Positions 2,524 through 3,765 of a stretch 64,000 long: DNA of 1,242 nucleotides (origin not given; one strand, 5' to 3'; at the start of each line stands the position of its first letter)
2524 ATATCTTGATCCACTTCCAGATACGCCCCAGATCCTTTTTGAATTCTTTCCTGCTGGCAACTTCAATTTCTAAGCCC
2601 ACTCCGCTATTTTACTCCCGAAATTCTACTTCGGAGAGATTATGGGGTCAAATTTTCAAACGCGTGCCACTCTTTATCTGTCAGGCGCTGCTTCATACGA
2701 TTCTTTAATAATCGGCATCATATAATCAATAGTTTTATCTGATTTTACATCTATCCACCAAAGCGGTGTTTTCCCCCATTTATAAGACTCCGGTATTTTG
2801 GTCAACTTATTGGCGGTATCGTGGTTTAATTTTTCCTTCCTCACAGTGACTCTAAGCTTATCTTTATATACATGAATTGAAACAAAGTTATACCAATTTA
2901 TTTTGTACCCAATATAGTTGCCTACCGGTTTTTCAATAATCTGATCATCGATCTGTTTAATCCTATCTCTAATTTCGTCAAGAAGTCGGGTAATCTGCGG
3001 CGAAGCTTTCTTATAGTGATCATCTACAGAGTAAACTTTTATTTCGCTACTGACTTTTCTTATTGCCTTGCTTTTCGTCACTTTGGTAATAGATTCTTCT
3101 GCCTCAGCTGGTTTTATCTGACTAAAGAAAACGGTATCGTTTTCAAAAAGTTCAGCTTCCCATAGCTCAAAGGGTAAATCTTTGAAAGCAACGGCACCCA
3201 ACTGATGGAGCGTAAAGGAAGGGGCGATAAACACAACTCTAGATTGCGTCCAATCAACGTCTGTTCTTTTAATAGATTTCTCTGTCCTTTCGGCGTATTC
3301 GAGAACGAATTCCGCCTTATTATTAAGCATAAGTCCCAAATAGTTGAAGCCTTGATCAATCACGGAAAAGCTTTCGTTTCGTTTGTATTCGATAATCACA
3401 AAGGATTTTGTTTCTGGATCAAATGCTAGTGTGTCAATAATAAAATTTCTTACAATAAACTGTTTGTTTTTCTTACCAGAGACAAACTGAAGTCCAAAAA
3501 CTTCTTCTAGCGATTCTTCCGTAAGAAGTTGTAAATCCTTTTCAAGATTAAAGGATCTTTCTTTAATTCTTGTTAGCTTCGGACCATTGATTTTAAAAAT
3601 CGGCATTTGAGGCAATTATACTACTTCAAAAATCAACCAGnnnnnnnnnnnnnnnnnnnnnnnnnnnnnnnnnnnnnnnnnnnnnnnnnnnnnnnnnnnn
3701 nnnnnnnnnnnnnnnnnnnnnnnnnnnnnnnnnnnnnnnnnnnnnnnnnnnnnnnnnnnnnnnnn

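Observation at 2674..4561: Candidate two-gene defence module next to an R-M pair: PD-(D/E)xK-motif protein plus membrane/coiled-coil/zinc-ribbon protein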

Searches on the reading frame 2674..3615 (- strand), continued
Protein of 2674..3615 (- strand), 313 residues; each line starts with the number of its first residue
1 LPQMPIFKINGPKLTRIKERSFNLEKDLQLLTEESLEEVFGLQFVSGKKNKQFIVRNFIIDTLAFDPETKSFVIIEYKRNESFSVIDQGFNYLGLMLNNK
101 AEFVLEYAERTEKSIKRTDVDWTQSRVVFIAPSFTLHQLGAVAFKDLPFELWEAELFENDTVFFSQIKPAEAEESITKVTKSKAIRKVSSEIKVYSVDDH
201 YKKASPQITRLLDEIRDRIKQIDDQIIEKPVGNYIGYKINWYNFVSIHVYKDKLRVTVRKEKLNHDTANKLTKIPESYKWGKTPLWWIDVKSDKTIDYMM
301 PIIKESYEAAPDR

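Call 82: get_annotated_region(hit=H15, flank=6000)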
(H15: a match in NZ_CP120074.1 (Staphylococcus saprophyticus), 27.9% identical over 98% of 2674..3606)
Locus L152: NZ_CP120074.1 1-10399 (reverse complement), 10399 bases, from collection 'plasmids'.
description: Staphylococcus saprophyticus strain Dog122 plasmid unnamed1, complete sequence
organism: Staphylococcus saprophyticus (NCBI taxid 29385)
taxonomy: Bacteria; Bacillota; Bacilli; Bacillales; Staphylococcaceae; Staphylococcus; Staphylococcus saprophyticus
host: -; source: Canis lupus familiaris,cell culture,nostril,nasal swab; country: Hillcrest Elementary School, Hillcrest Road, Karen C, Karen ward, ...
typing (MOB-suite, as given by PLSDB): non-mobilizable; replicon rep_cluster_1017
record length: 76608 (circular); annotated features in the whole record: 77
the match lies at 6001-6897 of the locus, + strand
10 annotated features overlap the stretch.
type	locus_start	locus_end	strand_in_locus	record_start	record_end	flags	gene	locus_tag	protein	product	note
CDS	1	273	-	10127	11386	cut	-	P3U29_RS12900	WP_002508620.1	cytochrome P450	-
CDS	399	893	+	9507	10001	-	-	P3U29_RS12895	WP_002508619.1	IS30 family transposase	-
CDS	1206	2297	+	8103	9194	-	-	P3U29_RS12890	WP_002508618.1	Glu/Leu/Phe/Val dehydrogenase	-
CDS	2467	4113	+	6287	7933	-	-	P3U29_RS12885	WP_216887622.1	alpha-keto acid decarboxylase family protein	-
CDS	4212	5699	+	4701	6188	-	-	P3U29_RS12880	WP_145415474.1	aldehyde dehydrogenase family protein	-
CDS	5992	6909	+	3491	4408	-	-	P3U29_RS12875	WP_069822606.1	DUF5655 domain-containing protein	-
CDS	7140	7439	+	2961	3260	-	-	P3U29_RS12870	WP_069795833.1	hypothetical protein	-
CDS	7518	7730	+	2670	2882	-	-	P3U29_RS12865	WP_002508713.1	hypothetical protein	-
CDS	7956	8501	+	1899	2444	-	-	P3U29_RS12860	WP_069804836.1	recombinase family protein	GO:0006310 - DNA recombination [Evidence IEA]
CDS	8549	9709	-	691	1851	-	-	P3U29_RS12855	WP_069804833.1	phosphoribosyltransferase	-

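Call 98: fold_search(model_id=the predicted structure, library=pdb)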
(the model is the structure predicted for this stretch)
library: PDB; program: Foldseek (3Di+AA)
matches with E <= 10: 413; with E <= 0.001: 0
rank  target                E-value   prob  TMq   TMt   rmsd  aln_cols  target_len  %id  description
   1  5csl_A                2.9e-02  0.18  0.20  0.06  15.9       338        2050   11  Crystal structure of the 500 kD yeast acetyl-CoA carboxylase holoenzyme dimer (released 2015-10-28)
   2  3ele_C                3.2e-02  0.25  0.20  0.17  16.8       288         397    8  Crystal structure of Amino Transferase (RER070207001803) from Eubacterium rectale at 2.10 A resolution (released 2008-10-14)
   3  3euc_A                6.9e-02  0.15  0.18  0.16  15.6       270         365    9  Crystal structure of histidinol-phosphate aminotransferase (YP_297314.1) from RALSTONIA EUTROPHA JMP134 at 2.05 A reso (released 2008-11-11)
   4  3ele_A                8.2e-02  0.18  0.20  0.17  16.6       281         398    8  Crystal structure of Amino Transferase (RER070207001803) from Eubacterium rectale at 2.10 A resolution (released 2008-10-14)
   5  4jmf_B                9.2e-02  0.51  0.17  0.34   8.6       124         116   14  Crystal structure of ExoT (residues 28 -77)- SpcS complex from Pseudomonas aeruginosa at 2.1 angstrom (released 2014-02-05)
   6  2fki_MODEL_1_A        9.8e-02  0.91  0.24  0.54   5.0       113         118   13  NMR Structure of Protein yjbR from Escherichia coli; Northeast Structural Genomics Consortium Target ER226 (released 2006-02-28)
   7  1jyo_A                9.8e-02  0.82  0.20  0.40   7.4       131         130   14  Structure of the Salmonella Virulence Effector SptP in Complex with its Secretion Chaperone SicP (released 2001-11-07)
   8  1kaf_D                9.8e-02  0.47  0.17  0.37   8.0       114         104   14  DNA Binding Domain Of The Phage T4 Transcription Factor MotA (AA105-211) (released 2001-11-21)
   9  1jya_A                1.0e-01  0.57  0.17  0.35   8.1       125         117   10  Crystal Structure of SycE (released 2001-10-31)
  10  2od0_A                1.2e-01  0.72  0.20  0.45   6.2       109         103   15  The crystal structure of gene product VP1028 from Vibrio parahaemolyticus (released 2007-01-23)
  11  1n5b_B                1.2e-01  0.41  0.15  0.32   9.2       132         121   10  Crystal Structure Of The Yersinia enterocolitica Molecular Chaperone Syce (released 2002-11-20)
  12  8gh6_A                1.5e-01  0.85  0.25  0.10   4.2       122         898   13  Bombyx mori R2 retrotransposon initiating target-primed reverse transcription (released 2023-04-05)
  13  8em1_A                1.5e-01  0.18  0.18  0.13  11.3       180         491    9  Type IIS Restriction Endonuclease PaqCI, DNA Unbound (released 2023-03-22)
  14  2oc6_A                1.7e-01  0.90  0.25  0.53   4.4       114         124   16  Crystal structure of a protein from the duf1801 family (ydhg, bsu05750) from bacillus subtilis at 1.75 A resolution (released 2007-01-16)
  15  8em1_B                1.7e-01  0.18  0.17  0.13   9.6       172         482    9  Type IIS Restriction Endonuclease PaqCI, DNA Unbound (released 2023-03-22)
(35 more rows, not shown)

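Call 114: search_protein_families(library=padloc, proteins=[L151:7001-7909:+], max_evalue=10)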
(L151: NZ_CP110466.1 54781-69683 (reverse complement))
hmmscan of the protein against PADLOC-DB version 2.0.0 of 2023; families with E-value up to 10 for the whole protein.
L151:7001-7909:+ (303 aa): 2 families
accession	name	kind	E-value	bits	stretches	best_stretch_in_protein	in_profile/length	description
PDLC04945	PDC-S18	-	9.1e-140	463.2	1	1-302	1-301/302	-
PDLC04946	PDC-S18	-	1.3e-62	209.9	1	1-301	21-319/365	-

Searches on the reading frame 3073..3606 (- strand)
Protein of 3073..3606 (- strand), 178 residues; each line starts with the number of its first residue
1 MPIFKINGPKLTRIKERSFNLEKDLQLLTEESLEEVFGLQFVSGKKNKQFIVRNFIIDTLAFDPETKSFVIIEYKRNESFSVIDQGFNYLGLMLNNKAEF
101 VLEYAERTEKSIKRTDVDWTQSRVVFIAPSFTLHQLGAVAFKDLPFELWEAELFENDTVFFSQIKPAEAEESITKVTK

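Call 67: search_protein_families(library=pfam, proteins=[window:3073-3606:-], max_evalue=10)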
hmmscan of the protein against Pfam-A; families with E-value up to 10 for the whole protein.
seq(178 aa): 1 family
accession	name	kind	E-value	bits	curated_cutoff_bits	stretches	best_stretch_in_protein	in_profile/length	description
PF06250.17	YhcG_C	-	0.058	13.7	32.5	1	36-78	40-82/157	YhcG PDDEXK nuclease domain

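Call 114: search_protein_families(library=padloc, proteins=[window:3073-3606:-], max_evalue=10)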
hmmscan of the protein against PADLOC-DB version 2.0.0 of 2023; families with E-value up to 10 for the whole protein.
seq(178 aa): 4 families
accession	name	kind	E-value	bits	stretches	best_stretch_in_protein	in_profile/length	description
PDLC04945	PDC-S18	-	3.4e-72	241.3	1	1-177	1-173/302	-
PDLC04946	PDC-S18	-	1e-31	108.3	1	2-174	22-191/365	-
PDLC04915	PDC-S11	-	0.00017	19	1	1-79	1-83/379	-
PDLC04909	PDC-S11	-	0.019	12.5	1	1-79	1-83/347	-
